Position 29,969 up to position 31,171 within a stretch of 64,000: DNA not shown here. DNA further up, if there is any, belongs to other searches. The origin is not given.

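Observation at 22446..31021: Candidate lipid-linked amino-sugar decoration system (GT2 + PIG-L + GT-C + AlkP + ATP-grasp + 2 FkbM + SDR)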

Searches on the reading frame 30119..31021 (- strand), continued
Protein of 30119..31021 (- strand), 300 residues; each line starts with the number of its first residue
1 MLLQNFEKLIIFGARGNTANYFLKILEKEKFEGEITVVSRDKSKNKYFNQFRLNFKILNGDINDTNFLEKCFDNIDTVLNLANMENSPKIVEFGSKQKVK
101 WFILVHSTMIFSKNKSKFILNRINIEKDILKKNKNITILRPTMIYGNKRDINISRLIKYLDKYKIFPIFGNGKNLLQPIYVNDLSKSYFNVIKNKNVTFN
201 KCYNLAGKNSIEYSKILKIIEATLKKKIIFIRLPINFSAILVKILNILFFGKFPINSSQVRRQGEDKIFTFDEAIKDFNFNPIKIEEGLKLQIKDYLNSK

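Call 62: find_encoding_contigs(protein=P0201, flank=10000, max_places=3)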
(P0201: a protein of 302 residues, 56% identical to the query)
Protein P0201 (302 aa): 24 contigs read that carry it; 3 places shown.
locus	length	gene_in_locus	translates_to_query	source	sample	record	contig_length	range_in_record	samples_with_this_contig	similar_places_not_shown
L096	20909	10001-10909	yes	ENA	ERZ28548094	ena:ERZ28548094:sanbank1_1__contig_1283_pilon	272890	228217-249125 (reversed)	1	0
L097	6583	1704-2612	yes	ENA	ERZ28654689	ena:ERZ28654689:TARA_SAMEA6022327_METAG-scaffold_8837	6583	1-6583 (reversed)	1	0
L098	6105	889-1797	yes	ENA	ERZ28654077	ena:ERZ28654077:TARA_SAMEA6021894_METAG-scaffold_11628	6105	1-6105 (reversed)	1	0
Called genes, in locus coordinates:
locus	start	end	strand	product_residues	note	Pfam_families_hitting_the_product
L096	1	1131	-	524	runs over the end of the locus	PF00682:HMGL-like, PF22617:HCS_D2, PF08502:LeuA_dimer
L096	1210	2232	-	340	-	PF02826:2-Hacid_dh_C (weak), PF03807:F420_oxidored (weak), PF07991:KARI_N, PF01450:KARI_C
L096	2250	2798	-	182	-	PF01842:ACT, PF22629:ACT_AHAS_ss, PF13710:ACT_5 (weak), PF10369:ALS_ss_C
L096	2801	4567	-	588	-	PF02776:TPP_enzyme_N, PF00205:TPP_enzyme_M, PF02775:TPP_enzyme_C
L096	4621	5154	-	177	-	PF01715:IPPT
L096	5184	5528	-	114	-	PF01745:IPT, PF01715:IPPT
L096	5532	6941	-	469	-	PF00089:Trypsin, PF04495:GRASP55_65 (faint), PF13365:Trypsin_2, PF00595:PDZ, PF13180:PDZ_2, PF17820:PDZ_6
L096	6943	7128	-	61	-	PF09838:DUF2065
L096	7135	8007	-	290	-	PF01145:Band_7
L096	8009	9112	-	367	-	PF12221:HflK_N (weak), PF01145:Band_7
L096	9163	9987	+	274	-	PF00142:Fer4_NifH (faint), PF01656:CbiA, PF09140:MipZ (weak), PF10609:ParA, PF13614:AAA_31 (weak)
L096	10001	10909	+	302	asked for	PF01073:3Beta_HSD (faint), PF01370:Epimerase (faint), PF05368:NmrA, PF13460:NAD_binding_10 (weak)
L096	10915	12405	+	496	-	PF01593:Amino_oxidase (weak), PF13450:NAD_binding_8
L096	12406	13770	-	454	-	-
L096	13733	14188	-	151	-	-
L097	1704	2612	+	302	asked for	PF01073:3Beta_HSD (faint), PF01370:Epimerase (faint), PF05368:NmrA, PF13460:NAD_binding_10 (weak)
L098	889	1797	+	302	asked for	PF01073:3Beta_HSD (faint), PF01370:Epimerase (faint), PF05368:NmrA, PF13460:NAD_binding_10 (weak)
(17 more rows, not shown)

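Call 65: find_encoding_contigs(protein=P0231, flank=8000, max_places=1)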
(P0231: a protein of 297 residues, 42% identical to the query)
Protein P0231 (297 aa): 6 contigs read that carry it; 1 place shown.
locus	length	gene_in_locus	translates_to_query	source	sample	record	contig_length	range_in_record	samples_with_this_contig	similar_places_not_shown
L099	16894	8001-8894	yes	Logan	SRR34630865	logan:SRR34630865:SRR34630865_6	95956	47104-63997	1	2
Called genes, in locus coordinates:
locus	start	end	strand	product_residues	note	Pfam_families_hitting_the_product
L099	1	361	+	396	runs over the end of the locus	PF01943:Polysacc_synt, PF03023:MurJ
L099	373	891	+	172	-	PF00132:Hexapep, PF14602:Hexapep_2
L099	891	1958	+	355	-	PF13439:Glyco_transf_4, PF00534:Glycos_transf_1, PF13692:Glyco_trans_1_4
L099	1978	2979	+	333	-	PF01073:3Beta_HSD, PF01370:Epimerase, PF02719:Polysacc_synt_2, PF04321:RmlD_sub_bind, PF07993:NAD_binding_4 (faint), PF13460:NAD_binding_10 (weak), PF16363:GDP_Man_Dehyd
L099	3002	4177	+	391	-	PF20706:GT4-conflict (weak), PF00534:Glycos_transf_1, PF13692:Glyco_trans_1_4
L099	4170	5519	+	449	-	PF27533:CapK_C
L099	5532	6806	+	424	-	PF01210:NAD_Gly3P_dh_N (faint), PF02558:ApbA (faint), PF03721:UDPG_MGDP_dh_N, PF00984:UDPG_MGDP_dh, PF03720:UDPG_MGDP_dh_C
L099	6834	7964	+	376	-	PF13477:Glyco_trans_4_2 (weak), PF00534:Glycos_transf_1, PF13692:Glyco_trans_1_4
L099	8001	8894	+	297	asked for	PF01073:3Beta_HSD (weak), PF01370:Epimerase (weak)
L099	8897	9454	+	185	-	PF02397:Bac_transf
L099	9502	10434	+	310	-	PF03816:LytR_cpsA_psr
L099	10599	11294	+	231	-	PF01144:CoA_trans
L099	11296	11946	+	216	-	PF01144:CoA_trans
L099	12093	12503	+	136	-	-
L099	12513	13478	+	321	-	PF02423:OCD_Mu_crystall, PF01488:Shikimate_DH, PF03807:F420_oxidored (faint)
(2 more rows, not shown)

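Call 66: find_encoding_contigs(protein=P0213, flank=8000, max_places=1)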
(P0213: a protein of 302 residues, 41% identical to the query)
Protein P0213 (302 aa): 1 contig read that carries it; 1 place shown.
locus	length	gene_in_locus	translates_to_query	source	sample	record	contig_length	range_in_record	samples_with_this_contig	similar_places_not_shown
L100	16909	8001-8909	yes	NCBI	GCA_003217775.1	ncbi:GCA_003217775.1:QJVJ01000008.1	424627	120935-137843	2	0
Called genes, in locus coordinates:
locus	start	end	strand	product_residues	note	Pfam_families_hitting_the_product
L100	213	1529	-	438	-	PF00395:SLH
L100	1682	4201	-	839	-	PF04932:Wzy_C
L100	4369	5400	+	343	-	PF02706:Wzz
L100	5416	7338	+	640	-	PF13727:CoA_binding_3, PF02254:TrkA_N (weak), PF17836:PglD_N (weak), PF01073:3Beta_HSD (weak), PF01370:Epimerase, PF02719:Polysacc_synt_2, PF04321:RmlD_sub_bind, PF16363:GDP_Man_Dehyd, +2 more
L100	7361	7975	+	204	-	PF02397:Bac_transf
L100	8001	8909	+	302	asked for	PF01073:3Beta_HSD (faint), PF01370:Epimerase (faint), PF05368:NmrA (weak)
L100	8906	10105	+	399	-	PF13439:Glyco_transf_4, PF13579:Glyco_trans_4_4 (weak), PF00534:Glycos_transf_1, PF13692:Glyco_trans_1_4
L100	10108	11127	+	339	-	PF01073:3Beta_HSD, PF01370:Epimerase, PF02719:Polysacc_synt_2, PF04321:RmlD_sub_bind, PF05368:NmrA, PF13460:NAD_binding_10, PF16363:GDP_Man_Dehyd, PF08485:Polysacc_syn_2C, +1 more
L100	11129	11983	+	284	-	PF01370:Epimerase, PF04321:RmlD_sub_bind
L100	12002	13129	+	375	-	PF02350:Epimerase_2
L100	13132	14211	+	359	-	PF13439:Glyco_transf_4 (weak), PF00534:Glycos_transf_1, PF13692:Glyco_trans_1_4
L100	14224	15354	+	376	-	PF14897:EpsG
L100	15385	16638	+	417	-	PF00535:Glycos_transf_2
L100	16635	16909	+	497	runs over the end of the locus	PF01554:MatE (weak), PF01943:Polysacc_synt, PF03023:MurJ (weak)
